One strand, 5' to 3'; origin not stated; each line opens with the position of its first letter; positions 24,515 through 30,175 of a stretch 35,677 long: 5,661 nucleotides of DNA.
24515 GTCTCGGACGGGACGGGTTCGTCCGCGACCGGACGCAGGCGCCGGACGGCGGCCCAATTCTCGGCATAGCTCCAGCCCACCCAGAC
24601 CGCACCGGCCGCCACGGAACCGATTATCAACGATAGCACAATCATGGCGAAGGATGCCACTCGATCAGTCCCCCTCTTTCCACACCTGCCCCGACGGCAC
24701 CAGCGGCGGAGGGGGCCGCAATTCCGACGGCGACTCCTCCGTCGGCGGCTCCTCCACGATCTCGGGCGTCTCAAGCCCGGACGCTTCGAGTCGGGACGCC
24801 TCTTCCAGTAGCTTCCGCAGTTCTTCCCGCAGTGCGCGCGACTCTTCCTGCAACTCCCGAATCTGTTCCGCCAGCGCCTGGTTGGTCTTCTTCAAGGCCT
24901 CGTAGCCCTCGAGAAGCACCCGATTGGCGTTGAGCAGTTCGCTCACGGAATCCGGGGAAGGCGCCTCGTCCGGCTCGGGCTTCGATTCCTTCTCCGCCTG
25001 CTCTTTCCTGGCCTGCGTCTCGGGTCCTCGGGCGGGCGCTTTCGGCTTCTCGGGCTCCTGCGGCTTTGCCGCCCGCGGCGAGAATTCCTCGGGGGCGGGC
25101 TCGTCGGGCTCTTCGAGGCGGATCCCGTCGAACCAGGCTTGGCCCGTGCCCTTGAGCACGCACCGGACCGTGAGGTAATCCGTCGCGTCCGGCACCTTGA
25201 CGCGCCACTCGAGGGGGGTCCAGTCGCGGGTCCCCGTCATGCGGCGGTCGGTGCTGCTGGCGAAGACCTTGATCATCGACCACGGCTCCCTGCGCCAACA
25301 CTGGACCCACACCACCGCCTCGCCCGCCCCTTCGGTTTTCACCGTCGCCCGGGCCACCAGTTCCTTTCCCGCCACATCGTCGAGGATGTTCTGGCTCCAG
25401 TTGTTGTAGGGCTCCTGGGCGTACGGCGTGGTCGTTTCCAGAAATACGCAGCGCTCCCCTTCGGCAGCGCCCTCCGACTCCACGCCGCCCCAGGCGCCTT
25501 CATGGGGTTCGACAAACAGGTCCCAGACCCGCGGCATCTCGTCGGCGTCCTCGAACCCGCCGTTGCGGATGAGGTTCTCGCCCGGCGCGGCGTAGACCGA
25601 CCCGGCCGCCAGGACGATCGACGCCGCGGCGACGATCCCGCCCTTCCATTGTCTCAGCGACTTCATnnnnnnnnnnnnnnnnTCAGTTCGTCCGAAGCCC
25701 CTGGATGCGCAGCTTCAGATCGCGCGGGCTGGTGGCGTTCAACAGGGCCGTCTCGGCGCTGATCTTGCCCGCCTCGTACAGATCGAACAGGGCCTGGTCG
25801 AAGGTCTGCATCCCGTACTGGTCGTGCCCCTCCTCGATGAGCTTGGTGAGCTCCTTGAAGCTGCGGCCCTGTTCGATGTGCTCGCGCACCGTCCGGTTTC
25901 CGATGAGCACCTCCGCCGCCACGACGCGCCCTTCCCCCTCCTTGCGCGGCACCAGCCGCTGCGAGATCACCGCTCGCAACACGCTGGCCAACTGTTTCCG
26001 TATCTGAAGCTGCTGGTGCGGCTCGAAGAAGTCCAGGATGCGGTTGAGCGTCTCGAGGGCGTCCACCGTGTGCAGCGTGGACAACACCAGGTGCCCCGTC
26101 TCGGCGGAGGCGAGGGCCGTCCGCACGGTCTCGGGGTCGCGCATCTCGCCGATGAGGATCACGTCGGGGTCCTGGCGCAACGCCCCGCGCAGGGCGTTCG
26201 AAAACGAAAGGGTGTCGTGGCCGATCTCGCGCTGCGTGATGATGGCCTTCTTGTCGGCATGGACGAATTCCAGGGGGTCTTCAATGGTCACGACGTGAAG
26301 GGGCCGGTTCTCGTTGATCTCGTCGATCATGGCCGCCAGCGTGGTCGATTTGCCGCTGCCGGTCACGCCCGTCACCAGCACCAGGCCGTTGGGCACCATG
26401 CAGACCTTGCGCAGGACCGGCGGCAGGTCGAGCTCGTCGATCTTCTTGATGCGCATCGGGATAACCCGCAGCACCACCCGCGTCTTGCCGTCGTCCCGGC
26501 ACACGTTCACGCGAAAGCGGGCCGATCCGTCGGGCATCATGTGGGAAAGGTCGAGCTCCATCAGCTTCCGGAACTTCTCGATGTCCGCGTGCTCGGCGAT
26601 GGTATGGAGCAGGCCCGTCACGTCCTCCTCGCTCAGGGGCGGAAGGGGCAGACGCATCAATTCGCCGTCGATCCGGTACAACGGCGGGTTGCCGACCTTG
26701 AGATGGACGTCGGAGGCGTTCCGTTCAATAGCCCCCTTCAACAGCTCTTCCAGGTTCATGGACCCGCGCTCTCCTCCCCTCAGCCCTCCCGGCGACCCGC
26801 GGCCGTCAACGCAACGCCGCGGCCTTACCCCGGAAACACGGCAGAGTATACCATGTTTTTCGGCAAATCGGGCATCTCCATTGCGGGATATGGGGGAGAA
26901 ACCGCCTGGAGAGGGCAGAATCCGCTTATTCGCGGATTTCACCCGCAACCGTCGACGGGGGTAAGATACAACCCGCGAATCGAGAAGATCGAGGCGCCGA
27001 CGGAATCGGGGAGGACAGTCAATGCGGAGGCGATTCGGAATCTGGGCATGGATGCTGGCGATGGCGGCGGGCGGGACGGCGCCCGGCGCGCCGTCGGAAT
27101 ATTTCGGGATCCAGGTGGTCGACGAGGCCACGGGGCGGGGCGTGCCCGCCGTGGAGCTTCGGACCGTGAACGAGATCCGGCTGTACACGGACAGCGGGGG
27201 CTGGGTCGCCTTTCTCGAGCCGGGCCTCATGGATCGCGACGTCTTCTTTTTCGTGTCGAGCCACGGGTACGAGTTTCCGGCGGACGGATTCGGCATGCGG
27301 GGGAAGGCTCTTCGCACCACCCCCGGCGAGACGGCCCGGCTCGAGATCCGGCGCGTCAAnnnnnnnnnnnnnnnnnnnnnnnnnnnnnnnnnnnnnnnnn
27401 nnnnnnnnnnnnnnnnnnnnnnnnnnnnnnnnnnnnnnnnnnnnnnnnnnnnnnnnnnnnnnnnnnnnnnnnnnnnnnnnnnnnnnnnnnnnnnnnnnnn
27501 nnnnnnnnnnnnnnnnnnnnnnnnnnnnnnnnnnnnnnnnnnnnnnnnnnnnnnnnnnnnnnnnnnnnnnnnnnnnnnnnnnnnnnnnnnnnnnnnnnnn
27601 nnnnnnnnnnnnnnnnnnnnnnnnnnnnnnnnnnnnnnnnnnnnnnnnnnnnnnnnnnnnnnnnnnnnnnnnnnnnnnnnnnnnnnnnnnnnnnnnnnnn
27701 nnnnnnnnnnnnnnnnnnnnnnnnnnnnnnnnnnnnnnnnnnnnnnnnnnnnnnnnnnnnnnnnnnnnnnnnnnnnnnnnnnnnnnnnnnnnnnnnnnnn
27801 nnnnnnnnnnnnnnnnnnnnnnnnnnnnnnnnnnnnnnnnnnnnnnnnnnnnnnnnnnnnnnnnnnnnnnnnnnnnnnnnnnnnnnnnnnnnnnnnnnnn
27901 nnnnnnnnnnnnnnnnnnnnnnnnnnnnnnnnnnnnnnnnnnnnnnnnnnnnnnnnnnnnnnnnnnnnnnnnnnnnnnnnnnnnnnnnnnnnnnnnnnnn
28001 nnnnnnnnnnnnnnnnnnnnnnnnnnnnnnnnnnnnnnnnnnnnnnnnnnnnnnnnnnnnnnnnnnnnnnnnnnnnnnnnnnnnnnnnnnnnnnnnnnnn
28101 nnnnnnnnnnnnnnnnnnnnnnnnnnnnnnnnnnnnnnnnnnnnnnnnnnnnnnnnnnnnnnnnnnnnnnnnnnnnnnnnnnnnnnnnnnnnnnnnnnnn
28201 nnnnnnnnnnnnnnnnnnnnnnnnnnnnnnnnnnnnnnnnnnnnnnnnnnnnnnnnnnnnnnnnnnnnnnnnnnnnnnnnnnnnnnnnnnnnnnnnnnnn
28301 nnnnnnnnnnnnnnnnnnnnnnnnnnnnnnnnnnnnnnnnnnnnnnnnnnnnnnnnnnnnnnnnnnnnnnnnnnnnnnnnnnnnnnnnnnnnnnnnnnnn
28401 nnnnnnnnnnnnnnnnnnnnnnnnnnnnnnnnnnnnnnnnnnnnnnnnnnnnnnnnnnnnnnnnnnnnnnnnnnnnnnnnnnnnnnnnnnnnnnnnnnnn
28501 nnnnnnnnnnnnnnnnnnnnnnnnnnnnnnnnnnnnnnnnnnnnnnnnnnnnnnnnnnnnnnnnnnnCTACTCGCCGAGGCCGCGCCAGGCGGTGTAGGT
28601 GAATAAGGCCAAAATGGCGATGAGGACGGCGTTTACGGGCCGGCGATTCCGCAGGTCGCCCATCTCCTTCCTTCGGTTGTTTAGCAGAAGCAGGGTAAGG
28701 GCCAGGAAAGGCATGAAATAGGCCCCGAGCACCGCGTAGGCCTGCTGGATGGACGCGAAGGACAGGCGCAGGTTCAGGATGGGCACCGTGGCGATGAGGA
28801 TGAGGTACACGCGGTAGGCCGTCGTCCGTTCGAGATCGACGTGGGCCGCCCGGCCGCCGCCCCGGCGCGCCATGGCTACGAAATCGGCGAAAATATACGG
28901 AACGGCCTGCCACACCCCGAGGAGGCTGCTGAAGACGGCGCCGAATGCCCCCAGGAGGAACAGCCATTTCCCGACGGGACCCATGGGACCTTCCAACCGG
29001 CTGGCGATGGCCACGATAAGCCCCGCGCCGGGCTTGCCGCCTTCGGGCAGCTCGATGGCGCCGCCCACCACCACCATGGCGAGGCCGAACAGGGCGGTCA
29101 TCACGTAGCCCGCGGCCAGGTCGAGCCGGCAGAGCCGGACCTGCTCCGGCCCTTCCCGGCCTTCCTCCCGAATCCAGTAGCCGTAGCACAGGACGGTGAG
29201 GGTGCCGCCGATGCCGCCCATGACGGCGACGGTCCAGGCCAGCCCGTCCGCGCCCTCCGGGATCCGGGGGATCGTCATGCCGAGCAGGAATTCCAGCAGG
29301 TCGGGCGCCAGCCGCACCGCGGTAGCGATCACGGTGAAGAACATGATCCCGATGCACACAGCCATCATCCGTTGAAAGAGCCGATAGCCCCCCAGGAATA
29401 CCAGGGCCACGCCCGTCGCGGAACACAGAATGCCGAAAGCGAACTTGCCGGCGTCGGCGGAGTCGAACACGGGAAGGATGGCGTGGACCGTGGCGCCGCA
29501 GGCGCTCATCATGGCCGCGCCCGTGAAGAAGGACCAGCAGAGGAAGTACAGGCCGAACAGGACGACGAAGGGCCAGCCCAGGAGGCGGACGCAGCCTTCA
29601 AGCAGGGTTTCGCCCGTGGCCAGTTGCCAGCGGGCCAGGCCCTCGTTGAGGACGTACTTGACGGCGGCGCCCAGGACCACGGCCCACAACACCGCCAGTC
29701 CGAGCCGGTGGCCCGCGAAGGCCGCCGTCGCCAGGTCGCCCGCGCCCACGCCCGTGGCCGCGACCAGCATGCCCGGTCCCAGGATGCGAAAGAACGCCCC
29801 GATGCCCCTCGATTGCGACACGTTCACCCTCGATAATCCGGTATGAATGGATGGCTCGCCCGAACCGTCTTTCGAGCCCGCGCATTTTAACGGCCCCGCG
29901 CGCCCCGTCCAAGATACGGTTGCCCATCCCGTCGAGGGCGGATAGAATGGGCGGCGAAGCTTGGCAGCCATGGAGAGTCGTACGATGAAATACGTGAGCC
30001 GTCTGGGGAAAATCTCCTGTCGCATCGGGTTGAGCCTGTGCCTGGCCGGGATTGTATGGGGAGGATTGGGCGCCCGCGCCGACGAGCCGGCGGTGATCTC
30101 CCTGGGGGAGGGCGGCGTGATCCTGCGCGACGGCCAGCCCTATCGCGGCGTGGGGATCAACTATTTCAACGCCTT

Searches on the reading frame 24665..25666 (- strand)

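Call 34: search_protein_families(library=pfam, proteins=[window:24665-25666:-], max_evalue=0.00001)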
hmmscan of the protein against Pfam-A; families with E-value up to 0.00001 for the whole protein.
window:24665-25666:- (333 aa): 0 families

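Call 37: search_protein_families(library=pfam, proteins=[window:24665-25666:-], max_evalue=1)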
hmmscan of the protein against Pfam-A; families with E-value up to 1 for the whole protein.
window:24665-25666:- (333 aa): 30 families (the best 25 are shown)
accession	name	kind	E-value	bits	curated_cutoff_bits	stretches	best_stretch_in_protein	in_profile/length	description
PF01813.22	ATP-synt_D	-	0.002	18.4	25.7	1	251-293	12-54/196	ATP synthase subunit D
PF16471.10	JIP_LZII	-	0.0058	17.3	30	1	240-295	6-61/71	JNK-interacting protein leucine zipper II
PF06005.17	ZapB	-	0.0072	17.2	31.5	1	256-291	7-42/71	Cell division protein ZapB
PF16034.10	JAKMIP_CC3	-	0.008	16.3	30.2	1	253-301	142-190/200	JAKMIP CC3 domain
PF15035.11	Rootletin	-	0.012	16.1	36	1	256-293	86-123/188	Ciliary rootlet component, centrosome cohesion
PF08614.16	ATG16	-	0.016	15.8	33.7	1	209-295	43-130/200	Autophagy protein 16 (ATG16)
PF11577.13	NEMO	-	0.017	15.6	23.2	1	239-289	6-52/68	NF-kappa-B essential modulator NEMO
PF08286.16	Spc24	-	0.022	15.4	25.3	1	258-299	2-43/109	Spc24 subunit of Ndc80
PF17675.6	APG6_N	-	0.027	15.3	45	1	225-294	40-108/132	Apg6 coiled-coil region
PF15742.10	DUF4686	-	0.029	13.9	31.3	1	256-289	235-267/384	Domain of unknown function (DUF4686)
PF07730.19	HisKA_3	-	0.034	15.1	24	1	239-288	11-61/68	Histidine kinase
PF12699.13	phiKZ_IP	-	0.034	13.8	27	1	224-289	276-351/387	phiKZ-like phage internal head proteins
PF07336.16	ABATE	-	0.051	14.6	24.4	1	230-293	17-70/130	Putative stress-induced transcription regulator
PF21037.2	CCDC138_cc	-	0.051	14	27.1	1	248-285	3-40/59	Coiled-coil-domain-containing protein 138, coiled-coil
PF01895.24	PhoU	-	0.054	14.3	23.5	1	252-292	13-53/89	PhoU domain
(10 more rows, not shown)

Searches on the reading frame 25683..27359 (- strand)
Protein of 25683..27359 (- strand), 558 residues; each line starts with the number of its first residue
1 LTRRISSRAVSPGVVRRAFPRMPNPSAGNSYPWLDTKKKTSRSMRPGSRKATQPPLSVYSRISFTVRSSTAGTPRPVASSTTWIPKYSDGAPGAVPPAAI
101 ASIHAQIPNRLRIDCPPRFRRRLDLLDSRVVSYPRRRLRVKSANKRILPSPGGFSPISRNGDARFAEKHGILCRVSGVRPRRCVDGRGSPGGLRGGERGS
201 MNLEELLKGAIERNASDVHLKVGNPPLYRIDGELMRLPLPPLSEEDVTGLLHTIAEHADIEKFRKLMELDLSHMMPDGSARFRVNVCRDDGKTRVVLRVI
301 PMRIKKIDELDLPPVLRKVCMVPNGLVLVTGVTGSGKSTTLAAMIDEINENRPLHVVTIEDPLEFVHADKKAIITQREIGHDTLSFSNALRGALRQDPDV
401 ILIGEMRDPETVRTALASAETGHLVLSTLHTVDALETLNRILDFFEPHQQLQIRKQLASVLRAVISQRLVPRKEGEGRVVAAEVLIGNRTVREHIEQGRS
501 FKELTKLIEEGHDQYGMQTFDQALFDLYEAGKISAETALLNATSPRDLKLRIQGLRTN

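Call 34: search_protein_families(library=pfam, proteins=[window:25683-27359:-], max_evalue=0.00001)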
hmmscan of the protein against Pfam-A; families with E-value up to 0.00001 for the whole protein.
window:25683-27359:- (558 aa): 1 family
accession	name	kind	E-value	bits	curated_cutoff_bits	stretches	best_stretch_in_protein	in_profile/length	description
PF00437.27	T2SSE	-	1.3e-49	169.3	24.9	1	203-473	12-281/370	Type II/IV secretion system protein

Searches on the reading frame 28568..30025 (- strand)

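Call 34: search_protein_families(library=pfam, proteins=[window:28568-30025:-], max_evalue=0.00001)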
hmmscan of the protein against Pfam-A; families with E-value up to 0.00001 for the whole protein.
window:28568-30025:- (485 aa): 1 family
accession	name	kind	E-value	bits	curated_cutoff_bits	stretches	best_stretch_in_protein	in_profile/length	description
PF01566.24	Nramp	-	6.2e-30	104.9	29.8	1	98-461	1-356/357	Natural resistance-associated macrophage protein-like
